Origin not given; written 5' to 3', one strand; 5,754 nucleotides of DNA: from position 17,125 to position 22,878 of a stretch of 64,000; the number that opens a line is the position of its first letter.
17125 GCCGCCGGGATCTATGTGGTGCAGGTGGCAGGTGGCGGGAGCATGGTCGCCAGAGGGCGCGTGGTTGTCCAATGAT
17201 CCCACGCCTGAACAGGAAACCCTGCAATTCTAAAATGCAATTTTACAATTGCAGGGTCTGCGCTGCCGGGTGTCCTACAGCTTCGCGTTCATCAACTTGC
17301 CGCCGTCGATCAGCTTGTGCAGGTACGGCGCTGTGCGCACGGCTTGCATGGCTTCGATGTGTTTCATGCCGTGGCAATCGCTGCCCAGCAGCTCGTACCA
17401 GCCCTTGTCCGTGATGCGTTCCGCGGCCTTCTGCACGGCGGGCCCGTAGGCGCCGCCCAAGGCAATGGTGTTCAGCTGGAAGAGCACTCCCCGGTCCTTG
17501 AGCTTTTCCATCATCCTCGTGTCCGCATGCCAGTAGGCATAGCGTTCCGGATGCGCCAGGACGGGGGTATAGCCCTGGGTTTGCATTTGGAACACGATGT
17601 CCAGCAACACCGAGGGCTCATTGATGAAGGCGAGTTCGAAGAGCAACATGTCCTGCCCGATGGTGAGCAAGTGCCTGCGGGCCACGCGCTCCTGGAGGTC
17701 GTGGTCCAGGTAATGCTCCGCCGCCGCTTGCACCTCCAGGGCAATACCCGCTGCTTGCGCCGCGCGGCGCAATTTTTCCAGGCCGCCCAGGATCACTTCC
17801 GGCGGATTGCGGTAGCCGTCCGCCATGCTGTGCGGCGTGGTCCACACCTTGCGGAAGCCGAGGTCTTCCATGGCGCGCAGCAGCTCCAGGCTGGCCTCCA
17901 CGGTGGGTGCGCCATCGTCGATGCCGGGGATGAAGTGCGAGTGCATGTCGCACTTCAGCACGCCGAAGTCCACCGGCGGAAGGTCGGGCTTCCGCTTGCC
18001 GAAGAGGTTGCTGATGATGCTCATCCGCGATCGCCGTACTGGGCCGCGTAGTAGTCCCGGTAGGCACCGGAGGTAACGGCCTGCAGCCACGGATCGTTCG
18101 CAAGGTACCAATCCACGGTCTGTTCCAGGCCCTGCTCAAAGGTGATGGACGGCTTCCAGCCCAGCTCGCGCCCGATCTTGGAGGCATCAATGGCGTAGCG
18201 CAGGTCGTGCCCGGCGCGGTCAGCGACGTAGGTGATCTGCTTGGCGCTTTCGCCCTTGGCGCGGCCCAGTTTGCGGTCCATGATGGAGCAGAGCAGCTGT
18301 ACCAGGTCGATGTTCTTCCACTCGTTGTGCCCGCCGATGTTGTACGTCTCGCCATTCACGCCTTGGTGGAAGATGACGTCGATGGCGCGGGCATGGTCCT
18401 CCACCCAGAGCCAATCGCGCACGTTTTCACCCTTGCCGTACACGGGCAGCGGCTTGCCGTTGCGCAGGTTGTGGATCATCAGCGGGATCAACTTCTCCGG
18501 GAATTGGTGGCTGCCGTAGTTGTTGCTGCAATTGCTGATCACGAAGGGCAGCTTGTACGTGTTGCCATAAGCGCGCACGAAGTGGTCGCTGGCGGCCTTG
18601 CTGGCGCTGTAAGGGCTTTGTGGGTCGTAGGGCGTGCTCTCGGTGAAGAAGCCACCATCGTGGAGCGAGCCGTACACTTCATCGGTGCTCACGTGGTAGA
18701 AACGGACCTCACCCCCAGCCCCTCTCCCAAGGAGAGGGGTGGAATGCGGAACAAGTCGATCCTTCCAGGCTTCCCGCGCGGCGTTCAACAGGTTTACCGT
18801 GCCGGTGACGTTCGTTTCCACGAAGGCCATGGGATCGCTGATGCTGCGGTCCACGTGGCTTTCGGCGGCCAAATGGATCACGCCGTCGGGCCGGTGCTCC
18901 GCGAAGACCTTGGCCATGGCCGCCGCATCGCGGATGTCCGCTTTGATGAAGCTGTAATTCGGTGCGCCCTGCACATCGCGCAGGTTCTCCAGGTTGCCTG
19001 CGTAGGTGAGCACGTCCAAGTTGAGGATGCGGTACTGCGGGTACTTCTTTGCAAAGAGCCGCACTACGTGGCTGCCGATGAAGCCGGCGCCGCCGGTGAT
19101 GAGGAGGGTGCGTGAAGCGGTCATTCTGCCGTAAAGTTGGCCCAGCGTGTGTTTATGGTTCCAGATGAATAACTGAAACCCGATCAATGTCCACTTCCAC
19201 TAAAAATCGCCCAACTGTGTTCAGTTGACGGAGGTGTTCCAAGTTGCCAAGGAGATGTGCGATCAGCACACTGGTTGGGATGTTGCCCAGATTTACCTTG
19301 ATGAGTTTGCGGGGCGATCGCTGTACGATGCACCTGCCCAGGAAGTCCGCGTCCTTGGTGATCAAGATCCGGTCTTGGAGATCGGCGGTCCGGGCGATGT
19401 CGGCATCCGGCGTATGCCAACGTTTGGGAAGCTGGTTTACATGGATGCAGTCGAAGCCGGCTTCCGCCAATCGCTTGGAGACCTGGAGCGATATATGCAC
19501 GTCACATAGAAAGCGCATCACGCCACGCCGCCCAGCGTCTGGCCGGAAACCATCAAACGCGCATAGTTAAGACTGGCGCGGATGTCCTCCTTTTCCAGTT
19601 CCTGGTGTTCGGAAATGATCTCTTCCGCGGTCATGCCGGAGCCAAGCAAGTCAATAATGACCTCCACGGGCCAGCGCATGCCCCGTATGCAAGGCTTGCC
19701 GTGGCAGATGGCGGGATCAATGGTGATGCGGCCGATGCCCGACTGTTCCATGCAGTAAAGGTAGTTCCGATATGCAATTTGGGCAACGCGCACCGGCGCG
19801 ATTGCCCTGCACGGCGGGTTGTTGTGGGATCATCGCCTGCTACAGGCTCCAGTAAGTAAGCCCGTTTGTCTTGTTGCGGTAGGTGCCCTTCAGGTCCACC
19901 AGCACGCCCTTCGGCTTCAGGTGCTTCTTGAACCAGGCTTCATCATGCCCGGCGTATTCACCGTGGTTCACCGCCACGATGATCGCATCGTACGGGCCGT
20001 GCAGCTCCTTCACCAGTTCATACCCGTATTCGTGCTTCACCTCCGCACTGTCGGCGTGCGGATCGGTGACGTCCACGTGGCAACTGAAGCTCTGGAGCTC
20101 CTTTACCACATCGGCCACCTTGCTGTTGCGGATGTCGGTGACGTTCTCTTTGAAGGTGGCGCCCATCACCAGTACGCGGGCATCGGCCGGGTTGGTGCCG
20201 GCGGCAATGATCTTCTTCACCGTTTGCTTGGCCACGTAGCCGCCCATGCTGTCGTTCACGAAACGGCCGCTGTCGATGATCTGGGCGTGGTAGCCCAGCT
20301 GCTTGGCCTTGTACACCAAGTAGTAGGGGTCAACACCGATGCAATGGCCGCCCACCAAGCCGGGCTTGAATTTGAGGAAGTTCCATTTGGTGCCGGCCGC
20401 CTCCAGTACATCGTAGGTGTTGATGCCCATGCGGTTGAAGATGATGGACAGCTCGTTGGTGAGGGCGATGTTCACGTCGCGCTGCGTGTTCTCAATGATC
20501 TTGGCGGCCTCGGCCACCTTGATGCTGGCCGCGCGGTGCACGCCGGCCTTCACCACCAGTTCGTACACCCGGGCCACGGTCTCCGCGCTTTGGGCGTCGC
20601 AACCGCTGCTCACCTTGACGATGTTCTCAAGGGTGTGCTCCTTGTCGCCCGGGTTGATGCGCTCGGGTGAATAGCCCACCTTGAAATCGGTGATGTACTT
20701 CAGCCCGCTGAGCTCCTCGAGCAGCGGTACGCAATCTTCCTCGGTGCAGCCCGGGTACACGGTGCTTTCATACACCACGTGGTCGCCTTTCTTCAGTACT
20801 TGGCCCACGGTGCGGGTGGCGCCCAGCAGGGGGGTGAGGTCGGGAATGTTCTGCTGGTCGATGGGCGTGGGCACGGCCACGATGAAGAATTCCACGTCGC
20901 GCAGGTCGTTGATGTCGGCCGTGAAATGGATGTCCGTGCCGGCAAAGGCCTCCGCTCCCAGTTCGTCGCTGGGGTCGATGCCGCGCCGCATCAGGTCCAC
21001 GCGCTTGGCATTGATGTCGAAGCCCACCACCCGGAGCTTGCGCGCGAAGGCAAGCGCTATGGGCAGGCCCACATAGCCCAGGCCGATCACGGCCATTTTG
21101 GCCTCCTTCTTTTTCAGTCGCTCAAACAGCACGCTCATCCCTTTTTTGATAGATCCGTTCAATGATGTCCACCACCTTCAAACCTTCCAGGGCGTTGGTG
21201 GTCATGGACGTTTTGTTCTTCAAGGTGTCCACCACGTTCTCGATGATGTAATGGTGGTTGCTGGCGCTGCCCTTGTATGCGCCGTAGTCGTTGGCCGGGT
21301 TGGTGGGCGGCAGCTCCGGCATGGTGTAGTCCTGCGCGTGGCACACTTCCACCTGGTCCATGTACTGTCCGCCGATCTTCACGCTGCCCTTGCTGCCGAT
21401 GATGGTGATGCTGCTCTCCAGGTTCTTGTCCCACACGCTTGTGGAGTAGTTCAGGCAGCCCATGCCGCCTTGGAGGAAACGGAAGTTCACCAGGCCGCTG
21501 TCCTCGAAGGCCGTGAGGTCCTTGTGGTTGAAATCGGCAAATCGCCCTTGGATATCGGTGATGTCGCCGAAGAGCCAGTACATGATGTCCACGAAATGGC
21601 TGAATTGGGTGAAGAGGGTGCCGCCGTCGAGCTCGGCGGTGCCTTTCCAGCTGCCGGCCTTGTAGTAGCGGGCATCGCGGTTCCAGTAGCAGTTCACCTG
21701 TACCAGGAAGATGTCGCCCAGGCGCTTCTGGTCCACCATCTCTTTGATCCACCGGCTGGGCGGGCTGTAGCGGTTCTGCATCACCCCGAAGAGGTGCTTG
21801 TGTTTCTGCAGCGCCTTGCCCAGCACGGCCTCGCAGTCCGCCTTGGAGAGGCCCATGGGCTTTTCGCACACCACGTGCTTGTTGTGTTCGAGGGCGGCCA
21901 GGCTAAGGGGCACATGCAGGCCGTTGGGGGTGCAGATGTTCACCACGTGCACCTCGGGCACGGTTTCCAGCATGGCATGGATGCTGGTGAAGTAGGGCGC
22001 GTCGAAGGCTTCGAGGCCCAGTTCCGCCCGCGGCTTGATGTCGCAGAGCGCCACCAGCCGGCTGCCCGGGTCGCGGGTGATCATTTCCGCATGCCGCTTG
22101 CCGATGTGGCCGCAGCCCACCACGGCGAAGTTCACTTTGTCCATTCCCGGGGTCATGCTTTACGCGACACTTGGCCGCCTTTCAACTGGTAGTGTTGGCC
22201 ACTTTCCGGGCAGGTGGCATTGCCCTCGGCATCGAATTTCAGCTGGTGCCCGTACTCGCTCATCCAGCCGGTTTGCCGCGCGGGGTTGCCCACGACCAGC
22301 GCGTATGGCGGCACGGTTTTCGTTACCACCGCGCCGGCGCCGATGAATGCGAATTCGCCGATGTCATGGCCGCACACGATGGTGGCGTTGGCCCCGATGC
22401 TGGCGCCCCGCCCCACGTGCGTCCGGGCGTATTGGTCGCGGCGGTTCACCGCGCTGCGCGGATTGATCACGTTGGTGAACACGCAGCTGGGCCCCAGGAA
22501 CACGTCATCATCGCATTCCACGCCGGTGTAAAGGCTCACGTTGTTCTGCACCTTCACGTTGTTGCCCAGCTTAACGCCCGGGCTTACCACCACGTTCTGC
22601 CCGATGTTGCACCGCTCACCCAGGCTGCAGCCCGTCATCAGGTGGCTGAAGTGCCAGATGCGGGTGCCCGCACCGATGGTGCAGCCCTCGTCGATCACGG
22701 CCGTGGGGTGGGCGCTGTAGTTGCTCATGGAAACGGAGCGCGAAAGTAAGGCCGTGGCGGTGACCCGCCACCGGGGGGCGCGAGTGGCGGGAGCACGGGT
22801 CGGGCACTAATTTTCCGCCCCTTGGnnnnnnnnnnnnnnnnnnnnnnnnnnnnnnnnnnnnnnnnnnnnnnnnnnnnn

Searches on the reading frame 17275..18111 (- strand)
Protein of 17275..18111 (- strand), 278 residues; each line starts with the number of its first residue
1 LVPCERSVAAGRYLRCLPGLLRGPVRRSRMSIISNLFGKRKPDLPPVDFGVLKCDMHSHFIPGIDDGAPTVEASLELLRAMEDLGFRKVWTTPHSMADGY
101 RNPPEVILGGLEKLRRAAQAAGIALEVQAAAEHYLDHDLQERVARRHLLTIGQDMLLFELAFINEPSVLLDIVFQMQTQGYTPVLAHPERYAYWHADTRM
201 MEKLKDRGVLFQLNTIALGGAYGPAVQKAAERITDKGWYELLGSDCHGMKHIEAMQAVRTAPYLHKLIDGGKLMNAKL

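Call 85: search_protein_families(library=ncbifam, proteins=[window:17275-18111:-], max_evalue=0.01)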
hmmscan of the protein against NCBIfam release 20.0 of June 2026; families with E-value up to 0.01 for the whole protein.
window:17275-18111:- (278 aa): 1 family
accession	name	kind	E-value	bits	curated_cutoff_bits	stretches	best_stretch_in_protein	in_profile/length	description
NF041488.1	caps_synth_Cps4B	equivalog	1.1e-18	67.7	400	1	55-218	3-167/243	capsular polysaccharide biosynthesis protein Cps4B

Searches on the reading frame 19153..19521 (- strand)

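Call 58: search_protein_families(library=pfam, proteins=[window:19153-19521:-], max_evalue=0.001)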
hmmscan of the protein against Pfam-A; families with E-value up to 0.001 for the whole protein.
window:19153-19521:- (122 aa): 2 families
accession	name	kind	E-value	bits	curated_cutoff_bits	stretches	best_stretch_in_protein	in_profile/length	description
PF18480.7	DUF5615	-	1.1e-20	73.9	23.8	1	2-107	1-105/110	Domain of unknown function (DUF5615)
PF01927.22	Mut7-C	-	4.3e-05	24.1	23.3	1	2-66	1-58/146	Mut7-C RNAse domain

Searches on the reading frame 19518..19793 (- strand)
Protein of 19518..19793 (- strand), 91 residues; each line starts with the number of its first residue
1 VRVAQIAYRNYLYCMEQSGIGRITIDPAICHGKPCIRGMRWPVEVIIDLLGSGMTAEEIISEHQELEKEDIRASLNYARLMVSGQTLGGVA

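Call 58: search_protein_families(library=pfam, proteins=[window:19518-19793:-], max_evalue=0.001)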
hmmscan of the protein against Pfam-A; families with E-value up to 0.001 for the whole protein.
window:19518-19793:- (91 aa): 1 family
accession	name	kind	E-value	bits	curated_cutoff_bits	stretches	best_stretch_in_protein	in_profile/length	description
PF04255.20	DUF433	-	8.3e-24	83.6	23.6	1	23-78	1-56/56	Protein of unknown function (DUF433)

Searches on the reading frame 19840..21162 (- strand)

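Call 58: search_protein_families(library=pfam, proteins=[window:19840-21162:-], max_evalue=0.001)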
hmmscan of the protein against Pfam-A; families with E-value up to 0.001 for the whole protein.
window:19840-21162:- (440 aa): 3 families
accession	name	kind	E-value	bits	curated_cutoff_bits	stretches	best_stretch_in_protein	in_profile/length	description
PF03721.20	UDPG_MGDP_dh_N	-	2.9e-31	108.9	27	1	22-196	2-183/187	UDP-glucose/GDP-mannose dehydrogenase family, NAD binding domain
PF00984.24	UDPG_MGDP_dh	-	4.1e-25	88.2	25.4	1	216-304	2-93/94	UDP-glucose/GDP-mannose dehydrogenase family, central domain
PF03720.21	UDPG_MGDP_dh_C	-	3.8e-20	72.6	30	1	331-428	1-101/103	UDP-glucose/GDP-mannose dehydrogenase family, UDP binding domain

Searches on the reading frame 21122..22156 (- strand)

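Call 58: search_protein_families(library=pfam, proteins=[window:21122-22156:-], max_evalue=0.001)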
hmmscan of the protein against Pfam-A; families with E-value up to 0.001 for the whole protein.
window:21122-22156:- (344 aa): 5 families
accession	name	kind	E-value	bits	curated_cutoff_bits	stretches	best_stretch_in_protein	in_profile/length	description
PF01408.29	GFO_IDH_MocA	-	2.6e-24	86.6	24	1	8-122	1-116/120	Oxidoreductase family, NAD-binding Rossmann fold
PF22725.1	GFO_IDH_MocA_C3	-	4e-22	79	27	1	136-259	3-123/124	GFO/IDH/MocA C-terminal domain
PF02894.22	GFO_IDH_MocA_C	-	9.4e-21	75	22.9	1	138-342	1-213/218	Oxidoreductase family, C-terminal alpha/beta domain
PF03447.22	NAD_binding_3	-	0.00053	21.1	24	1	14-118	1-109/116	Homoserine dehydrogenase, NAD binding domain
PF22685.1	Gal80p_C-like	-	0.00084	20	29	0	136-204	5-76/152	Gal80p, C-terminal domain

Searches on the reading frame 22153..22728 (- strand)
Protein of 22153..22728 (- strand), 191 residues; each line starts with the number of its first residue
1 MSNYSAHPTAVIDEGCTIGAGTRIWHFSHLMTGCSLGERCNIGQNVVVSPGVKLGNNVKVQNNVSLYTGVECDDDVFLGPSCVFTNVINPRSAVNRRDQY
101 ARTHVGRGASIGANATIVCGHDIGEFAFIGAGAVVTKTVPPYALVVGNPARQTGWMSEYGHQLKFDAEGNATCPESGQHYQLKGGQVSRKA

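Call 59: search_protein_families(library=pfam, proteins=[window:22153-22728:-], max_evalue=0.001)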
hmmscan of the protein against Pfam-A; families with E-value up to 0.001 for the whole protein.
window:22153-22728:- (191 aa): 4 families
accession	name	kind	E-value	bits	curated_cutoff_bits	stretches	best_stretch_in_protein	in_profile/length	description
PF00132.30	Hexapep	-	2.2e-20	71.9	27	2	15-49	1-35/36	Bacterial transferase hexapeptide (six repeats)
PF14602.12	Hexapep_2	-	5.1e-13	48.9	27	2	35-67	3-33/34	Hexapeptide repeat of succinyl-transferase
PF25084.1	LbH_EIF2B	-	2.2e-09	37.7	54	1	5-74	11-78/105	EIF2B subunit epsilon LbH domain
PF25087.1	GMPPB_C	-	0.00041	20.4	39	0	44-84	3-43/110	GMPPB C-terminal domain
